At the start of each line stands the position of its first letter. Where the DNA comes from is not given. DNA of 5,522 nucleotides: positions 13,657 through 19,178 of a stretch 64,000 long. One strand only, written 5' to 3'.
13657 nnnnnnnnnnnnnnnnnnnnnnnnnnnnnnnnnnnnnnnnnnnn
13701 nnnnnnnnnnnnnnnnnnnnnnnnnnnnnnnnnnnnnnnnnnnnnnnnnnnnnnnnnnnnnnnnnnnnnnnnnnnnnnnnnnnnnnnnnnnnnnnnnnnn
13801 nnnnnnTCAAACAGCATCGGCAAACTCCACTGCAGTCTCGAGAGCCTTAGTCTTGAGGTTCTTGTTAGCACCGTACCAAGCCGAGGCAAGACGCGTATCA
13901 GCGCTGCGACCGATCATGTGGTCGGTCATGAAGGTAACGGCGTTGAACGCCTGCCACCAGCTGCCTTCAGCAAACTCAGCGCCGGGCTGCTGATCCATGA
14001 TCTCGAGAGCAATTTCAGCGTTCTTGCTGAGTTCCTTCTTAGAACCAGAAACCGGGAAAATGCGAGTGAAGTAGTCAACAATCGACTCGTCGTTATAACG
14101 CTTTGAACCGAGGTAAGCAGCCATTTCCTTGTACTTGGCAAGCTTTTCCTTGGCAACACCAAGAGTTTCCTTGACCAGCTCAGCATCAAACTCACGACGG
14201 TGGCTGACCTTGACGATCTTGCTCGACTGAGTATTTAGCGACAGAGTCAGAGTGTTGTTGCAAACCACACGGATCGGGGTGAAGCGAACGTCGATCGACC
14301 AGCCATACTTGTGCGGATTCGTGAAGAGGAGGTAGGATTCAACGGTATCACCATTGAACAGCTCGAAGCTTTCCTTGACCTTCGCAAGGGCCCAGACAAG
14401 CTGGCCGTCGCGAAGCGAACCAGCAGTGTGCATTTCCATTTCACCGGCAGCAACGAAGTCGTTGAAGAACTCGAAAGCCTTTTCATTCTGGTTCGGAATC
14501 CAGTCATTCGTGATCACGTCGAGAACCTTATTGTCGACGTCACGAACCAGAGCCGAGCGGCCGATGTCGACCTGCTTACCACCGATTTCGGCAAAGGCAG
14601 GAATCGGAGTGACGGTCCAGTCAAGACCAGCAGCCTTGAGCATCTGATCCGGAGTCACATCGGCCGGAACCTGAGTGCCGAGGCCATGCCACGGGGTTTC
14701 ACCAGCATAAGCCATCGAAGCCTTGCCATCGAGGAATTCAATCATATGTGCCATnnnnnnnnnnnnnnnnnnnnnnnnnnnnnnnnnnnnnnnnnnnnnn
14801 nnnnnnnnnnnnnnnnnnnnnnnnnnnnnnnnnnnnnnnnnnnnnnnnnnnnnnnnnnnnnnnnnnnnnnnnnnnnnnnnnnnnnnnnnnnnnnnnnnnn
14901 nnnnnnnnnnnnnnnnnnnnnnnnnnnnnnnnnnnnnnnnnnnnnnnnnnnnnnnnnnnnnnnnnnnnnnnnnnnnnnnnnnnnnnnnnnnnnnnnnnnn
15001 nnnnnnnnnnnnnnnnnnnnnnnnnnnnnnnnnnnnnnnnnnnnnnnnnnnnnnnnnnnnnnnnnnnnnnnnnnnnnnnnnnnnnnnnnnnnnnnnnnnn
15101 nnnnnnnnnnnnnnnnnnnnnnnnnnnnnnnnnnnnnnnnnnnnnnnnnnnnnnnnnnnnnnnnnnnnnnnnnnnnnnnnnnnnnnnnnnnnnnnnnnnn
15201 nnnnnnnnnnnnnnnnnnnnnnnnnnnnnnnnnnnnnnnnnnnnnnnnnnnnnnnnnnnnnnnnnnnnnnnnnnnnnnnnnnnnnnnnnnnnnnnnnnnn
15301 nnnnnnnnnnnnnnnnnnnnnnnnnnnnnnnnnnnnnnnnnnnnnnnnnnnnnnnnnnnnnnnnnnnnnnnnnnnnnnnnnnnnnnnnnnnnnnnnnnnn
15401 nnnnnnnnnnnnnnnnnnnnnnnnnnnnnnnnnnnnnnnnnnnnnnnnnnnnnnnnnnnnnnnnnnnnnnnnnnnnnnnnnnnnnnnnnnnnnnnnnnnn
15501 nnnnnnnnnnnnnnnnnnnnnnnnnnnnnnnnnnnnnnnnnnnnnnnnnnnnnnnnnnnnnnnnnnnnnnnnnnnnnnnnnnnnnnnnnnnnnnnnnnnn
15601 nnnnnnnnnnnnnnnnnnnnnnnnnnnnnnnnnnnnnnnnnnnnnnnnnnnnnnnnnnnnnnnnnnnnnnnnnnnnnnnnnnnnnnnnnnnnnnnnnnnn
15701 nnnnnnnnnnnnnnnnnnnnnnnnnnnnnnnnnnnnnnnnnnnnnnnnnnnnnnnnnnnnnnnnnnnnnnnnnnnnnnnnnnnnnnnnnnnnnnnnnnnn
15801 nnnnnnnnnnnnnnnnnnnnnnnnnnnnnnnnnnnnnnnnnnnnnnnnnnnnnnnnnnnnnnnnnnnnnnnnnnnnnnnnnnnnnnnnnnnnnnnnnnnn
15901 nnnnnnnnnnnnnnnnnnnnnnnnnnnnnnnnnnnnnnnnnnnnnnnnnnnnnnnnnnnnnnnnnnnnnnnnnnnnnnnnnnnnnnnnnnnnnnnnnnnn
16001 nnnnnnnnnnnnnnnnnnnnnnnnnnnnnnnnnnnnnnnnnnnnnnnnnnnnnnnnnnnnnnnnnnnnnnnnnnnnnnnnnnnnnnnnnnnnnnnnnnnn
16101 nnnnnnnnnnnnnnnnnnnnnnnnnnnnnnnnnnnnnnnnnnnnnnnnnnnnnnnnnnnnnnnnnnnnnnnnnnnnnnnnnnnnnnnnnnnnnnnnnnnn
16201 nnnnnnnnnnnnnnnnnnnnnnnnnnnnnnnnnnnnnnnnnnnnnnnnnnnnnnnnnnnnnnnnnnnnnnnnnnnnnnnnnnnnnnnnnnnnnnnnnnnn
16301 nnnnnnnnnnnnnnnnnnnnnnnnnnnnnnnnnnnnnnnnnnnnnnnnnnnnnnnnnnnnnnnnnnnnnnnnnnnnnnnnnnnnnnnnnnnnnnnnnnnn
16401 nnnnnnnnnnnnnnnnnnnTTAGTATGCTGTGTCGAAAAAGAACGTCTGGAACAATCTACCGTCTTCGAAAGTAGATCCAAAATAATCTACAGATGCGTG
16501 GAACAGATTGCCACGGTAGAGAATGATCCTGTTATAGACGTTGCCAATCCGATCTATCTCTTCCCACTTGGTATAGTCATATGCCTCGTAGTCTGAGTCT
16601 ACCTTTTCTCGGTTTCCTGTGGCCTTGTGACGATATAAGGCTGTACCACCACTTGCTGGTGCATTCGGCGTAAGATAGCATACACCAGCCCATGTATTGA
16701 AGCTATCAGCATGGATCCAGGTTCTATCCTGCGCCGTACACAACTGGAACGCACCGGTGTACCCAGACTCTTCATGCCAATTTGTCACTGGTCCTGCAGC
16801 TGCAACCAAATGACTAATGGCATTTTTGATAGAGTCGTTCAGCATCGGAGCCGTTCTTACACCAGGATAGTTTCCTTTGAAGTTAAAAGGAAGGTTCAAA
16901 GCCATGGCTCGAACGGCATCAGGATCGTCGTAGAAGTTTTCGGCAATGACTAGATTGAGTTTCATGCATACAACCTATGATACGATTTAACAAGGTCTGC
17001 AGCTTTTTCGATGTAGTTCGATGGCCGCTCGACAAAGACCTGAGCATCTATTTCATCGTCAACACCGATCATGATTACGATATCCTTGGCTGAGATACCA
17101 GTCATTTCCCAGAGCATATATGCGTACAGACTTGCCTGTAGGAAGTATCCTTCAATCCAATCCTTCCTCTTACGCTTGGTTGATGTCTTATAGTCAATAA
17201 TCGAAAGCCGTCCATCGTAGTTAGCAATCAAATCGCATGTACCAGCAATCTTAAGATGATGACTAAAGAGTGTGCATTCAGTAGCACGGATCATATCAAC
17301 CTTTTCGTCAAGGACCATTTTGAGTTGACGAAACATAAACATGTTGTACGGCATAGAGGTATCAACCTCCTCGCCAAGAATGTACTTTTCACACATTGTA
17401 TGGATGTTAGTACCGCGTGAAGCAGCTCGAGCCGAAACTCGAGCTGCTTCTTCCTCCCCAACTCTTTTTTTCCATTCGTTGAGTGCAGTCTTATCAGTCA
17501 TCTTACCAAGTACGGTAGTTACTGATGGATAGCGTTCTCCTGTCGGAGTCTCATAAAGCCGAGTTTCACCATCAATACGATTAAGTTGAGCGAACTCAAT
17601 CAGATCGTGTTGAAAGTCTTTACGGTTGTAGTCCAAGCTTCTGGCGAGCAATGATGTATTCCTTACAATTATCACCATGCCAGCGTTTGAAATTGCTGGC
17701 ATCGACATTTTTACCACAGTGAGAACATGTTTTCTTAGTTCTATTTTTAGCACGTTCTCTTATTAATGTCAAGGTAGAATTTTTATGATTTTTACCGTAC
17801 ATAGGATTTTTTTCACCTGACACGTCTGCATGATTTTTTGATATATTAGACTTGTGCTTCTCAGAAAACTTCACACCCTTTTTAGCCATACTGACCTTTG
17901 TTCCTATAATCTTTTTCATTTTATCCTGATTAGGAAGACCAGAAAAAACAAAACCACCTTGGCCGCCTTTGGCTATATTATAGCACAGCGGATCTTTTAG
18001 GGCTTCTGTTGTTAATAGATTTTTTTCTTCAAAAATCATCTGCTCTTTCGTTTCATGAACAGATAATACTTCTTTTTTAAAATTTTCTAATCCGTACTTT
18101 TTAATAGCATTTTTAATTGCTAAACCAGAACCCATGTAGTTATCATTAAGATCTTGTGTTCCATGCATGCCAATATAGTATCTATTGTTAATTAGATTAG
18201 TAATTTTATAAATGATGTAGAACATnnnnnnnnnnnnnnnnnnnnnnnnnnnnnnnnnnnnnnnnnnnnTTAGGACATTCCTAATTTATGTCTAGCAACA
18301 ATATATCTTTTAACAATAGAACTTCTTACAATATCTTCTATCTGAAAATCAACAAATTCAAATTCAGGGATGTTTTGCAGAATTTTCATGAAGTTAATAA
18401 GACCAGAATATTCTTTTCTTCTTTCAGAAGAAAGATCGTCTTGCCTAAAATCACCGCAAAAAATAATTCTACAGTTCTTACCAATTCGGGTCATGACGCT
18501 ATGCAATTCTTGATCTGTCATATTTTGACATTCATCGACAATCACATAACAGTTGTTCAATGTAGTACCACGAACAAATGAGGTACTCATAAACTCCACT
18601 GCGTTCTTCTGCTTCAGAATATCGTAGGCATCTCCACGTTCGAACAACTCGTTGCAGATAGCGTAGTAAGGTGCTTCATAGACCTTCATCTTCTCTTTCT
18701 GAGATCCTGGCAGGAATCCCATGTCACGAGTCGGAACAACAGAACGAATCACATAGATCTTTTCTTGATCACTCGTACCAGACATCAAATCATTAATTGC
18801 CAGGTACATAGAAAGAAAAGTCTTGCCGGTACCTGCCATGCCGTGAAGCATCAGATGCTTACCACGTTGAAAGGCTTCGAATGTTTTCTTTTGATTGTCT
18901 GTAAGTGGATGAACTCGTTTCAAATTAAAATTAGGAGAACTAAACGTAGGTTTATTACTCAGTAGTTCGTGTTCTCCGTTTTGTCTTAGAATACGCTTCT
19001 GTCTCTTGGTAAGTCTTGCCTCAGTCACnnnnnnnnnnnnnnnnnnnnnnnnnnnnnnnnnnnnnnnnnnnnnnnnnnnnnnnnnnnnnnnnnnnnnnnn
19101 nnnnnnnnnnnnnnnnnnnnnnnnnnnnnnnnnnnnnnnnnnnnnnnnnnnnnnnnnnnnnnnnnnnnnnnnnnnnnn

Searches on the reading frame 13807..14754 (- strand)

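Call 23: search_protein_families(library=pfam, proteins=[window:13807-14754:-], max_evalue=0.001)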
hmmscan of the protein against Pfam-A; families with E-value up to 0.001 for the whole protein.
window:13807-14754:- (315 aa): 1 family
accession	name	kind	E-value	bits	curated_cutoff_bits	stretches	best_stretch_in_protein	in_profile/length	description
PF06067.16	DUF932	-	2.9e-36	125.8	23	1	78-293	2-227/227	Domain of unknown function (DUF932)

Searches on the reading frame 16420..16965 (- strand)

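Call 15: search_protein_families(library=pfam, proteins=[window:16420-16965:-], max_evalue=0.001)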
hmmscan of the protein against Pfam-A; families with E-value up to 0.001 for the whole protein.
window:16420-16965:- (181 aa): 1 family
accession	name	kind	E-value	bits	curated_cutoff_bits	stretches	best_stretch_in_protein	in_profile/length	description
PF20043.4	DUF6445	-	6.2e-15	56.2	24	2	4-121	16-143/224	Family of unknown function (DUF6445)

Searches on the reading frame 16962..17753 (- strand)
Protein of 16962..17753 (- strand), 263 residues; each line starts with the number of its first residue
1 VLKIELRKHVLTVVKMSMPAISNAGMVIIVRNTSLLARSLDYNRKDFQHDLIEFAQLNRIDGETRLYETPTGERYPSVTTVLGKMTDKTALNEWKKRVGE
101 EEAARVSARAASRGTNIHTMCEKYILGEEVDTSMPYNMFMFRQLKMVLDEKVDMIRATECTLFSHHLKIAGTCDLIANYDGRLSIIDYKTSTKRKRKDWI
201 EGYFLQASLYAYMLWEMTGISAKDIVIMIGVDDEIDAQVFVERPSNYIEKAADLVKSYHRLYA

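Call 15: search_protein_families(library=pfam, proteins=[window:16962-17753:-], max_evalue=0.001)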
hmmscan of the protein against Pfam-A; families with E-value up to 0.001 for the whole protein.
window:16962-17753:- (263 aa): 1 family
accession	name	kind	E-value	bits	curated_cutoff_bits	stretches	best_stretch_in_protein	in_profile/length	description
PF12705.13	PDDEXK_1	-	3.6e-08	34.1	22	1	147-217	120-172/247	PD-(D/E)XK nuclease superfamily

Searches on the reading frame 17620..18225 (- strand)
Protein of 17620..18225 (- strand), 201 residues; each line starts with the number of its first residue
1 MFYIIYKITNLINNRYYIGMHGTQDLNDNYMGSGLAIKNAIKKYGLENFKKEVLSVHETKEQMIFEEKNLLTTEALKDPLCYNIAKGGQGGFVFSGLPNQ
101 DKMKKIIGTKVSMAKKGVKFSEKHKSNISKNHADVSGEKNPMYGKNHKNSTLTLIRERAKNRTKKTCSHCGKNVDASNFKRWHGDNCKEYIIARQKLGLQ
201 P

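Call 15: search_protein_families(library=pfam, proteins=[window:17620-18225:-], max_evalue=0.001)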
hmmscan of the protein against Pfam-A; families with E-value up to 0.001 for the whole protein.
window:17620-18225:- (201 aa): 1 family
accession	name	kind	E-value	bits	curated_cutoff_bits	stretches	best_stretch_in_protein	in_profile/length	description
PF19835.5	SegE_GIY-YIG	-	1.1e-07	32.5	25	1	29-77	59-108/123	Putative endonuclease segE, GIY-YIG domain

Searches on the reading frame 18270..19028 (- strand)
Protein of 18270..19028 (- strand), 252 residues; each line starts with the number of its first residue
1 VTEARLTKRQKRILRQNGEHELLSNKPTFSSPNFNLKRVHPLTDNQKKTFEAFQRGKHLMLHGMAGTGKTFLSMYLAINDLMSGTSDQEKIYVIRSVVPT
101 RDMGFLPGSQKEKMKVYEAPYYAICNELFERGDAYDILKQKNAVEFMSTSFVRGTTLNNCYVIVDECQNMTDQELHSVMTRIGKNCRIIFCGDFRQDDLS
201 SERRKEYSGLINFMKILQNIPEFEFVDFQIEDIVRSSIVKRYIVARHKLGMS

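Call 15: search_protein_families(library=pfam, proteins=[window:18270-19028:-], max_evalue=0.001)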
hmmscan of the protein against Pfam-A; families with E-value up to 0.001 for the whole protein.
window:18270-19028:- (252 aa): 6 families
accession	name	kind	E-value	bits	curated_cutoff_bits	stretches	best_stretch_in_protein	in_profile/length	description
PF02562.22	PhoH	-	2.8e-49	167.9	27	1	39-243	2-201/205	PhoH-like protein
PF00270.35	DEAD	-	8e-08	32.6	26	1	43-187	1-146/167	DEAD/DEAH box helicase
PF13604.12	AAA_30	-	1.2e-06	28.8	27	0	160-196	90-127/191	AAA domain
PF13245.12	AAA_19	-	1.2e-05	26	25.1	0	153-196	85-128/134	AAA domain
PF05970.20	PIF1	-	0.00016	21.8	25.9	0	42-76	2-42/223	PIF1-like helicase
PF13401.12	AAA_22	-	0.00061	20.5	27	0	56-192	5-122/130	AAA domain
